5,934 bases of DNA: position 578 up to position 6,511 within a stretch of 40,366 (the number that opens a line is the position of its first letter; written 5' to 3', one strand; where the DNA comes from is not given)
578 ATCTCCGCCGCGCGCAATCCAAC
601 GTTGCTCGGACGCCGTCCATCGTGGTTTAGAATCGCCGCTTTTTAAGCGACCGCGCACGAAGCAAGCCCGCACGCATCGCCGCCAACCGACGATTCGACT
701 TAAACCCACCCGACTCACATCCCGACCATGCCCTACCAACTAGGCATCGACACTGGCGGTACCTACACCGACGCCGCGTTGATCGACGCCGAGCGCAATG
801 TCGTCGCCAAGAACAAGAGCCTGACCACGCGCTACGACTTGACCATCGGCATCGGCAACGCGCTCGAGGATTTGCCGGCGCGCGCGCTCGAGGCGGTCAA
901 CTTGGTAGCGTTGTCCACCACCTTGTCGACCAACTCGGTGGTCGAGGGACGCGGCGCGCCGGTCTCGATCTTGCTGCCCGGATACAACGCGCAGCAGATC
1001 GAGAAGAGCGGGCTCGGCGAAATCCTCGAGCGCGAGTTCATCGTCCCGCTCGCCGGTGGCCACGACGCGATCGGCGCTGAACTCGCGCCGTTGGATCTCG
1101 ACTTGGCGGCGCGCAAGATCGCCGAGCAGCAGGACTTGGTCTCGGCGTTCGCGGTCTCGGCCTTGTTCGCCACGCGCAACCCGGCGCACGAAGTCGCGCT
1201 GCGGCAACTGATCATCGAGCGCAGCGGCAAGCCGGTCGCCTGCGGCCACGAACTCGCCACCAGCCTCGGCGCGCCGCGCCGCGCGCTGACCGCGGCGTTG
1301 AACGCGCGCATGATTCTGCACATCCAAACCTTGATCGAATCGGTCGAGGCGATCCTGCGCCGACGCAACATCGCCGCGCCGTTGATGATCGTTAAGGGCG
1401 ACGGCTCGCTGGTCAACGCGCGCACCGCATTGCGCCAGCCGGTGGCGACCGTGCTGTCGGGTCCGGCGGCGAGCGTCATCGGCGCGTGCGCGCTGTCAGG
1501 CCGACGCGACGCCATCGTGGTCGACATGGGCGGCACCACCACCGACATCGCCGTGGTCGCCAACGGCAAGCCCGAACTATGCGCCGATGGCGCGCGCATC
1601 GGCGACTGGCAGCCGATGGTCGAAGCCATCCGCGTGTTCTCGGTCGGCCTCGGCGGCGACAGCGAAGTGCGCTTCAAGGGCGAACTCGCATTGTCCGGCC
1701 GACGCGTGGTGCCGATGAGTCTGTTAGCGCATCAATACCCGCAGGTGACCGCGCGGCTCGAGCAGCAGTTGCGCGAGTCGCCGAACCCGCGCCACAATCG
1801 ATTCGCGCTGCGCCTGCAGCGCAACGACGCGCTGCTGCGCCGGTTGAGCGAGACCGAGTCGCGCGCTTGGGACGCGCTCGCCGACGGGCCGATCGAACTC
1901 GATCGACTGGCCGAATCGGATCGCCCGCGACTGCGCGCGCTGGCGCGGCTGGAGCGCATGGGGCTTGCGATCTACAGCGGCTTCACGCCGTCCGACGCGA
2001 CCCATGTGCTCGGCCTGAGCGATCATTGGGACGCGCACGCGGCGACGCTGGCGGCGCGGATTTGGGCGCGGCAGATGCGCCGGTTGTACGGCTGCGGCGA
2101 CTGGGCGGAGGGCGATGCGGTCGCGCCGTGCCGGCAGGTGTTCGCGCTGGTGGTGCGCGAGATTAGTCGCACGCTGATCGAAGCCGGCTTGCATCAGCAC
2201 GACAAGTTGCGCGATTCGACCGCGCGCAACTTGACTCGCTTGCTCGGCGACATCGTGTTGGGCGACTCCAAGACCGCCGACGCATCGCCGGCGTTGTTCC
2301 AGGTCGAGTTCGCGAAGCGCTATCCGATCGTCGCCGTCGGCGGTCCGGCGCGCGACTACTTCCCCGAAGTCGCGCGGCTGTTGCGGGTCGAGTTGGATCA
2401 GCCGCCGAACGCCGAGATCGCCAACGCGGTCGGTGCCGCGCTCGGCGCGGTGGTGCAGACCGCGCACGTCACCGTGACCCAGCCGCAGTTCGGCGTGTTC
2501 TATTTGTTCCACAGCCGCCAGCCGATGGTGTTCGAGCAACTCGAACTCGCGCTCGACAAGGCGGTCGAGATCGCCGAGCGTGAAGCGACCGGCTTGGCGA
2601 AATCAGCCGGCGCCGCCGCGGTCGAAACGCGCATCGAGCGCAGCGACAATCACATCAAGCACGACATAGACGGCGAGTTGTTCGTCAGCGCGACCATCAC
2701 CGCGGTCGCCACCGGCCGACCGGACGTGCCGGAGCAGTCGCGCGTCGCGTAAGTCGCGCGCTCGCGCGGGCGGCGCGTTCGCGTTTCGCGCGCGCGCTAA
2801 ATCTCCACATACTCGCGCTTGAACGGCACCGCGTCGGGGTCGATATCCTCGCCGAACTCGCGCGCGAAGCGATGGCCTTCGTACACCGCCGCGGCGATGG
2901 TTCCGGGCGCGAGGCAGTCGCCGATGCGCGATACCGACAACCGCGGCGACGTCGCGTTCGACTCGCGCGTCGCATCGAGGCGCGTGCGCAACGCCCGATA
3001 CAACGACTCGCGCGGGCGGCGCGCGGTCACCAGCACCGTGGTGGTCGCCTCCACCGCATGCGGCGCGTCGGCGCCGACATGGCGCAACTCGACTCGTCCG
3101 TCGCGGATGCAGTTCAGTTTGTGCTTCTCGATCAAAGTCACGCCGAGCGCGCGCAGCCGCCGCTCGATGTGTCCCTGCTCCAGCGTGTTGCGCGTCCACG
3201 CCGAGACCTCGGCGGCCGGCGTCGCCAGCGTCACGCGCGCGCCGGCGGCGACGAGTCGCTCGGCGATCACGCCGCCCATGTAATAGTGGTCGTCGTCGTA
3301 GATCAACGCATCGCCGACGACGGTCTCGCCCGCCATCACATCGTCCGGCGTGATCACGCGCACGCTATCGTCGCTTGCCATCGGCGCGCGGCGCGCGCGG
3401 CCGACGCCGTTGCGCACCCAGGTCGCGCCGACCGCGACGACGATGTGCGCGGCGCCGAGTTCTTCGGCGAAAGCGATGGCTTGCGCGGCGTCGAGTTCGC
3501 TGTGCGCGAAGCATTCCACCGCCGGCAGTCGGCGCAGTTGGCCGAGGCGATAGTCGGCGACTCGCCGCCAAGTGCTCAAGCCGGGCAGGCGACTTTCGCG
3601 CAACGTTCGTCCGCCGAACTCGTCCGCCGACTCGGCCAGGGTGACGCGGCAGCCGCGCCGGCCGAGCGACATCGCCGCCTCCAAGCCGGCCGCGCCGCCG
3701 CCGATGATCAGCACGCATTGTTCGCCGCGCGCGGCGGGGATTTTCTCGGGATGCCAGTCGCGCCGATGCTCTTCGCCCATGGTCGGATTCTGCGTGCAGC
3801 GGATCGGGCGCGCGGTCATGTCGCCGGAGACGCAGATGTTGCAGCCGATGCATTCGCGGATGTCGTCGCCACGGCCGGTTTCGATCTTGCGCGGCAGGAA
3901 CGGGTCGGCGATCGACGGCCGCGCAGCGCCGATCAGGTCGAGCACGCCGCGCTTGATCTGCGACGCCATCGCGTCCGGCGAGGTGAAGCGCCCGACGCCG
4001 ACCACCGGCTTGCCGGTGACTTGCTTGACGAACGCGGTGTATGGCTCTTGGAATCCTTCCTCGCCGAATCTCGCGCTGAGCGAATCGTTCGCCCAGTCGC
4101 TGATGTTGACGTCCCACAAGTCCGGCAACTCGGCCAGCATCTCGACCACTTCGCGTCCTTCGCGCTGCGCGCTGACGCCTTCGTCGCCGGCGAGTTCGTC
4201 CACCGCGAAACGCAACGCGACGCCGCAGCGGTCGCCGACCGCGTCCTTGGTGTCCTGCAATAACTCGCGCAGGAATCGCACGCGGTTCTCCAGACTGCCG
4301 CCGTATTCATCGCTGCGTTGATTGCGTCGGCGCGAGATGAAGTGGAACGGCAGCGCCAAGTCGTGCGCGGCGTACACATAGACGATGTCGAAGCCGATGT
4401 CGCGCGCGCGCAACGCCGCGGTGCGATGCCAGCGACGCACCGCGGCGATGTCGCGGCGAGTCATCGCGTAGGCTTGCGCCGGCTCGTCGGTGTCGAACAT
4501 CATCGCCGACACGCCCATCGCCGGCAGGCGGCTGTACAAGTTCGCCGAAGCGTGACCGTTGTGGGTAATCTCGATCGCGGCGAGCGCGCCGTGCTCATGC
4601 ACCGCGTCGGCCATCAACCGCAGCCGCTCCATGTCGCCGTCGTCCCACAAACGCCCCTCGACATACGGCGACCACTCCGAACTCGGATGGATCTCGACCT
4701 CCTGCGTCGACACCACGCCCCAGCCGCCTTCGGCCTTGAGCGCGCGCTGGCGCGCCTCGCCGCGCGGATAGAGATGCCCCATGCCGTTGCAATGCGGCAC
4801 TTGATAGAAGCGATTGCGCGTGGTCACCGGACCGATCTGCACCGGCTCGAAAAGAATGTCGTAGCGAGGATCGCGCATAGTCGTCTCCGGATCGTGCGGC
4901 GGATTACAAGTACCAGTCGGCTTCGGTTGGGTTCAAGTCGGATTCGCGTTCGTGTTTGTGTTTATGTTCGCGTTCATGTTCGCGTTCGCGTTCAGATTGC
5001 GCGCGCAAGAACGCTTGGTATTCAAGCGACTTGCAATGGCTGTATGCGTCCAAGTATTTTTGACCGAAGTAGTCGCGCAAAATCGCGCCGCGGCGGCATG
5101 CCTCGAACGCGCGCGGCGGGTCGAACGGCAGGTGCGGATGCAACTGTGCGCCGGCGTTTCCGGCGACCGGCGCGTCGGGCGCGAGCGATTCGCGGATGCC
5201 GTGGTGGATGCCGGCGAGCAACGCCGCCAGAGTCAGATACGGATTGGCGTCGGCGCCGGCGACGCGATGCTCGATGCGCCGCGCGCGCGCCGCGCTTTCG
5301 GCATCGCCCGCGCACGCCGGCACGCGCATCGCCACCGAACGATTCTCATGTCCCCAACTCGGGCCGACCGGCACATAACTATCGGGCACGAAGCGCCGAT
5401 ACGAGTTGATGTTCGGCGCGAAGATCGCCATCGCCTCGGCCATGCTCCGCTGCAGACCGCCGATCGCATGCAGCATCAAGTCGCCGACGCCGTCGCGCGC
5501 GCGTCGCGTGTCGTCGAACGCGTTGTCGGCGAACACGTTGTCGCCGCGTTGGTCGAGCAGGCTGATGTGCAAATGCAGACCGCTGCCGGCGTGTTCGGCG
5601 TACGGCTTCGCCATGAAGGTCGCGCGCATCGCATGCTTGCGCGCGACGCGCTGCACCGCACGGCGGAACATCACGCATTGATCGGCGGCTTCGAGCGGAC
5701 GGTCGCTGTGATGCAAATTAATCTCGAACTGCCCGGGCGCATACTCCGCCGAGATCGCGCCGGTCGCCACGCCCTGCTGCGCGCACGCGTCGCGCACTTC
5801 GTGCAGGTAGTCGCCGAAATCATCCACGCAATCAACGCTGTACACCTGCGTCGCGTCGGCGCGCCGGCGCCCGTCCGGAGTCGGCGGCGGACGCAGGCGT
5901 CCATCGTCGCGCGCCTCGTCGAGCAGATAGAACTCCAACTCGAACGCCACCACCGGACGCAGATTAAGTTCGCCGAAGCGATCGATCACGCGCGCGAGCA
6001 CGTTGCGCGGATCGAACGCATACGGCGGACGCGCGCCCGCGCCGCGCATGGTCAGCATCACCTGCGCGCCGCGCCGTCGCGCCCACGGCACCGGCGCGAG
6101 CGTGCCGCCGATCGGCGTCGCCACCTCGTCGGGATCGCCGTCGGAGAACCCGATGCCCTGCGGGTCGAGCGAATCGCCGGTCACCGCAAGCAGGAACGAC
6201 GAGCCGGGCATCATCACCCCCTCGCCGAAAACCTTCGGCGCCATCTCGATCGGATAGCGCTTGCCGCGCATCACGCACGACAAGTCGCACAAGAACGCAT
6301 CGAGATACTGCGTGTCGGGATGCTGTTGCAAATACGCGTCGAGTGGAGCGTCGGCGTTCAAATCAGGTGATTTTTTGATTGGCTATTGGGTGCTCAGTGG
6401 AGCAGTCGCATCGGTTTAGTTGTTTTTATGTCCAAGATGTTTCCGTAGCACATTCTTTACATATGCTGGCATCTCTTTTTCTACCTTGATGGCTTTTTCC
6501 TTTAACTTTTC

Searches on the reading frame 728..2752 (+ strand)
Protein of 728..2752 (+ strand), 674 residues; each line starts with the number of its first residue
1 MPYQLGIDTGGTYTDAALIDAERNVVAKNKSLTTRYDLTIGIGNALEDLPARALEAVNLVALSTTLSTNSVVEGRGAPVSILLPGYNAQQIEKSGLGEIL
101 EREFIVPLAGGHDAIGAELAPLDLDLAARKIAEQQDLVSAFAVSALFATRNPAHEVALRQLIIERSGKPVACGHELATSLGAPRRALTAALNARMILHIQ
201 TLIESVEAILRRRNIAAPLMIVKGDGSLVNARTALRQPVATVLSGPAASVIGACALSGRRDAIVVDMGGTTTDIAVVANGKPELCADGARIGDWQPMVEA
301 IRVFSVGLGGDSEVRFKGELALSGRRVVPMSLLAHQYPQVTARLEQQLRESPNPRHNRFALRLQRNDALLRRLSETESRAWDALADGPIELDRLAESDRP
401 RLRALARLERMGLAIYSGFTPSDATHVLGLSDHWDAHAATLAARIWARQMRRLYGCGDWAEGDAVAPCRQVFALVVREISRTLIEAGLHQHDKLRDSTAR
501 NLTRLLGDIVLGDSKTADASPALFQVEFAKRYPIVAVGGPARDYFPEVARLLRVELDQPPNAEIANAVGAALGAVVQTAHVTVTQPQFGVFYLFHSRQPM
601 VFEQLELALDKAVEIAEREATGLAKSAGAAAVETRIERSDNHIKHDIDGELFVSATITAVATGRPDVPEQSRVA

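Call 72: search_protein_families(library=pfam, proteins=[window:728-2752:+], max_evalue=0.00001)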
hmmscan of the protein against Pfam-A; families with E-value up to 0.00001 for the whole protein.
window:728-2752:+ (674 aa): 3 families
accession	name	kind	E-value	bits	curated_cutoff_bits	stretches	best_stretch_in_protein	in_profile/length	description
PF01968.24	Hydantoinase_A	-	2.7e-29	102.8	22.9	1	185-319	1-138/291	Hydantoinase/oxoprolinase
PF05378.19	Hydant_A_N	-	4.1e-27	95.5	25.2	1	5-162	2-172/176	Hydantoinase/oxoprolinase N-terminal region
PF13941.12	MutL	-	6.3e-09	35.5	27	0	5-57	2-58/450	MutL protein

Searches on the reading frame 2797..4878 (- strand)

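Call 72: search_protein_families(library=pfam, proteins=[window:2797-4878:-], max_evalue=0.00001)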
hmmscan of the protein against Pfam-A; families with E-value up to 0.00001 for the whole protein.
window:2797-4878:- (693 aa): 6 families
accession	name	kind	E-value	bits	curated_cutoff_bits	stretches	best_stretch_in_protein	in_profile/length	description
PF00724.26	Oxidored_FMN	-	1.2e-65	222.5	27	1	9-338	2-341/342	NADH:flavin oxidoreductase / NADH oxidase family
PF22620.2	OYE-like_second_a-b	-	3.4e-11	43.7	25.5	1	509-604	1-96/128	OYE-like second alpha/beta domain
PF07992.20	Pyr_redox_2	-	4.6e-11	43.1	26.1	1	389-668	3-291/291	Pyridine nucleotide-disulphide oxidoreductase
PF00070.33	Pyr_redox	-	3.1e-08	34.4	22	0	389-422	2-35/82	Pyridine nucleotide-disulphide oxidoreductase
PF13450.12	NAD_binding_8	-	3.2e-07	31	21.9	1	391-433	1-42/68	NAD(P)-binding Rossmann-like domain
PF12831.13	FAD_oxidored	-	5.7e-06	26.3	27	1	389-431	2-44/416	FAD dependent oxidoreductase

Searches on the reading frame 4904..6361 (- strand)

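Call 72: search_protein_families(library=pfam, proteins=[window:4904-6361:-], max_evalue=0.00001)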
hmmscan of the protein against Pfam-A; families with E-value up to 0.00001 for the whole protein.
window:4904-6361:- (485 aa): 1 family
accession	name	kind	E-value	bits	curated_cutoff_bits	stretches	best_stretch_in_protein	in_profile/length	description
PF00120.29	Gln-synt_C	-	2.2e-94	316.8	24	1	117-461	3-342/344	Glutamine synthetase, catalytic domain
